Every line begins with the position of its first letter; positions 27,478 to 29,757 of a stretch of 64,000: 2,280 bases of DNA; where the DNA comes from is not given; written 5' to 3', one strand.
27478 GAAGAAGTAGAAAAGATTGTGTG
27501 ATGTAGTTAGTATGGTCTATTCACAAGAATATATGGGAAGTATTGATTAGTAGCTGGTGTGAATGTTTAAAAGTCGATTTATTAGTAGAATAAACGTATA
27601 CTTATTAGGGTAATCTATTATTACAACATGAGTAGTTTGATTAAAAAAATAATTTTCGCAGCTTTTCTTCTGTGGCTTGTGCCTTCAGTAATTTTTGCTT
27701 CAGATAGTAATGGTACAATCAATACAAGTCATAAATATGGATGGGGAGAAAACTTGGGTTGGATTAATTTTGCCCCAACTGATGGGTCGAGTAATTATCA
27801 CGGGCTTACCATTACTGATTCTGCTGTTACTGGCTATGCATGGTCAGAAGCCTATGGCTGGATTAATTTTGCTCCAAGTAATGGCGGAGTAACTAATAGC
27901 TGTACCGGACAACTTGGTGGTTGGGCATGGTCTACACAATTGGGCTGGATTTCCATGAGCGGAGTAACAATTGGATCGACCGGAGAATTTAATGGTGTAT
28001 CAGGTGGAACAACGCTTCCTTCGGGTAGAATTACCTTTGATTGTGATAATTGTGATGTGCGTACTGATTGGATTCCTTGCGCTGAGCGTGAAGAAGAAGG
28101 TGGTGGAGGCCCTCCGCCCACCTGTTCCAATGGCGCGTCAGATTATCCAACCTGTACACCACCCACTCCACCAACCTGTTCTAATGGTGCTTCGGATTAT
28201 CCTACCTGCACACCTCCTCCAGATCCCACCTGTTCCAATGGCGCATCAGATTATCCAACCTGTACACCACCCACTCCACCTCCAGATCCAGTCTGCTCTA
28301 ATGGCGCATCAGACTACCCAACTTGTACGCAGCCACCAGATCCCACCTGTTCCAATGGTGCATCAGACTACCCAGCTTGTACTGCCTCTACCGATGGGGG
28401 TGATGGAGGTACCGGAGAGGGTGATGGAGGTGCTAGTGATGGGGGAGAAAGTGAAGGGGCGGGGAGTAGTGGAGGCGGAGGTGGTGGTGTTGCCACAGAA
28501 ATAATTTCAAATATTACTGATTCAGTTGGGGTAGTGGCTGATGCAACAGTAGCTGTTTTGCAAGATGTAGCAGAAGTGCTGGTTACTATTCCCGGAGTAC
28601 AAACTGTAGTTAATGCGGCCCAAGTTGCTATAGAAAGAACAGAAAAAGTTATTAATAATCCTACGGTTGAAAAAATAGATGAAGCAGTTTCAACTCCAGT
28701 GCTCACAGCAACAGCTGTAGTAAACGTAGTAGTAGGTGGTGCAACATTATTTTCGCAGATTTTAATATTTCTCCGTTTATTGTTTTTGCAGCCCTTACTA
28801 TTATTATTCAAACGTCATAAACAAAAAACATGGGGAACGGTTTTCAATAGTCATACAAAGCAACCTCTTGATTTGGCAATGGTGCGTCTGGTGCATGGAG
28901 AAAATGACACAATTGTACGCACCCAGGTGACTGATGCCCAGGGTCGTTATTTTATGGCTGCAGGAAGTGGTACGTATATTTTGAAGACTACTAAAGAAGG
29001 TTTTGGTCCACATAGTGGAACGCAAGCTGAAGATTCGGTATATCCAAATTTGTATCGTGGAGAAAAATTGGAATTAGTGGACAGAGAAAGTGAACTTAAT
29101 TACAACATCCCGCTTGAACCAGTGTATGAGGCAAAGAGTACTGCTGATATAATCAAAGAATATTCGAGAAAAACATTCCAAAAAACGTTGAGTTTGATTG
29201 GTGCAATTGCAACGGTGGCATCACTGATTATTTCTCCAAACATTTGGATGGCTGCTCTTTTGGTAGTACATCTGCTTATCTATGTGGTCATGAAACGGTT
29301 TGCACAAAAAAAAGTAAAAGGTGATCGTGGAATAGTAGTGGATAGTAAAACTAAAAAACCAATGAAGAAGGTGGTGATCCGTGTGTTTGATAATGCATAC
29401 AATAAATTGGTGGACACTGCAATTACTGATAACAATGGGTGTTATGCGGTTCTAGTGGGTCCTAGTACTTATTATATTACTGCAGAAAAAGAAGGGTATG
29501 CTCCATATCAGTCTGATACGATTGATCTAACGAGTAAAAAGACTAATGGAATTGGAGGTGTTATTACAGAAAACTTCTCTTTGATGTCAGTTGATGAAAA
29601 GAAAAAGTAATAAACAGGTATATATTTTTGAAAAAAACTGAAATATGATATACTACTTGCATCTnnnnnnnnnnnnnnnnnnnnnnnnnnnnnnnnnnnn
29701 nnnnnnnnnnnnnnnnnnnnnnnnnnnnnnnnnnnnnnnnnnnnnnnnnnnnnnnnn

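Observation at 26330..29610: Adjacent giant surface proteins share a conserved ~370-aa C-terminal two-TM / double CarboxypepD_reg-like module: candidate lineage-specific anchoring system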

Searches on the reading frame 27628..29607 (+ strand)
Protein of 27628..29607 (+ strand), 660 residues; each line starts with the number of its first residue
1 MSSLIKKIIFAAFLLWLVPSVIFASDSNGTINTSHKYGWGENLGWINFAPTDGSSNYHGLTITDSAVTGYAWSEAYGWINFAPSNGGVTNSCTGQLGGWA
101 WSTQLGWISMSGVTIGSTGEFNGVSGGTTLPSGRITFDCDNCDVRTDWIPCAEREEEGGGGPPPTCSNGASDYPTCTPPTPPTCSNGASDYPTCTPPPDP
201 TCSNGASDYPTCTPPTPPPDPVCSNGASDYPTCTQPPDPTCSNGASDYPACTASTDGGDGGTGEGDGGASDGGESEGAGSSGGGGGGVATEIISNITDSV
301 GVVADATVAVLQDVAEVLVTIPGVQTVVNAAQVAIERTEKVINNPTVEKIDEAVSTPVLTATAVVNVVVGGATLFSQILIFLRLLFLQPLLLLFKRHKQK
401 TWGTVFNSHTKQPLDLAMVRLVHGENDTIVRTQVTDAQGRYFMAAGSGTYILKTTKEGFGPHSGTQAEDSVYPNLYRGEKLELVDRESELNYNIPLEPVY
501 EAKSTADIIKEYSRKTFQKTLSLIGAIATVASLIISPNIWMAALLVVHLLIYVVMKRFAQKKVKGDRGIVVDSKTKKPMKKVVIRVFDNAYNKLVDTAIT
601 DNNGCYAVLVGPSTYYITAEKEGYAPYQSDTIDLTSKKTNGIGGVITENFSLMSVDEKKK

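Call 7: search_protein_families(library=pfam, proteins=[window:27628-29607:+], max_evalue=1)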
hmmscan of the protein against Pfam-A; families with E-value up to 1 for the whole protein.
window:27628-29607:+ (660 aa): 9 families
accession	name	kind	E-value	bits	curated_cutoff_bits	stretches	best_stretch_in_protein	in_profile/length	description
PF13620.12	CarboxypepD_reg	-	7.4e-16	58.7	32.3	2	567-640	3-75/82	Carboxypeptidase regulatory-like domain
PF13715.12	CarbopepD_reg_2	-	2.8e-07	30.9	32.2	2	403-462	3-58/88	CarboxypepD_reg-like domain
PF22902.2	NOMO1-like_9th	-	1e-06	28.9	27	1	567-625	1-61/75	BOS complex subunit NOMO1-like, beta sandwich domain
PF17210.9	SdrD_B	-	0.00016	22.2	29.7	1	417-459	27-70/112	SdrD B-like domain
PF17802.7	SpaA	-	0.00036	21.1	23.1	1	571-625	8-66/91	Prealbumin-like fold domain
PF01060.29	TTR-52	-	0.011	16.8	24.9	0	576-608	8-43/79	Transthyretin-like family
PF00411.24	Ribosomal_S11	-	0.066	14.1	25.1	1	421-469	5-50/110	Ribosomal protein S11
PF08400.16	phage_tail_N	-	0.066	13.7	26.6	0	595-634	38-77/134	Prophage tail fibre N-terminal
PF24661.1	DUF7649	-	0.27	11.8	27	1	509-549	41-81/85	Domain of unknown function (DUF7649)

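Call 17: search_protein_families(library=ncbifam, proteins=[window:27628-29607:+], max_evalue=1)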
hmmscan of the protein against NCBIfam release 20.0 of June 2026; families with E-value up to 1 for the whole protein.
window:27628-29607:+ (660 aa): 3 families
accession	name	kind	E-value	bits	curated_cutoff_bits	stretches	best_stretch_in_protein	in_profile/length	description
NF012181.0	MSCRAMM_SdrD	exception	9e-05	20.1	2500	2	575-649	589-666/1379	MSCRAMM family adhesin SdrD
NF041528.1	strep_LAETG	domain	0.013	15.2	30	1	355-375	10-30/35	LAETG motif-containing sortase-dependent surface protein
TIGR04134.1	lipo_with_rSAM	hypoth_equivalog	0.12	12.3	39.8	1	568-638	44-126/150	radical SAM-associated putative lipoprotein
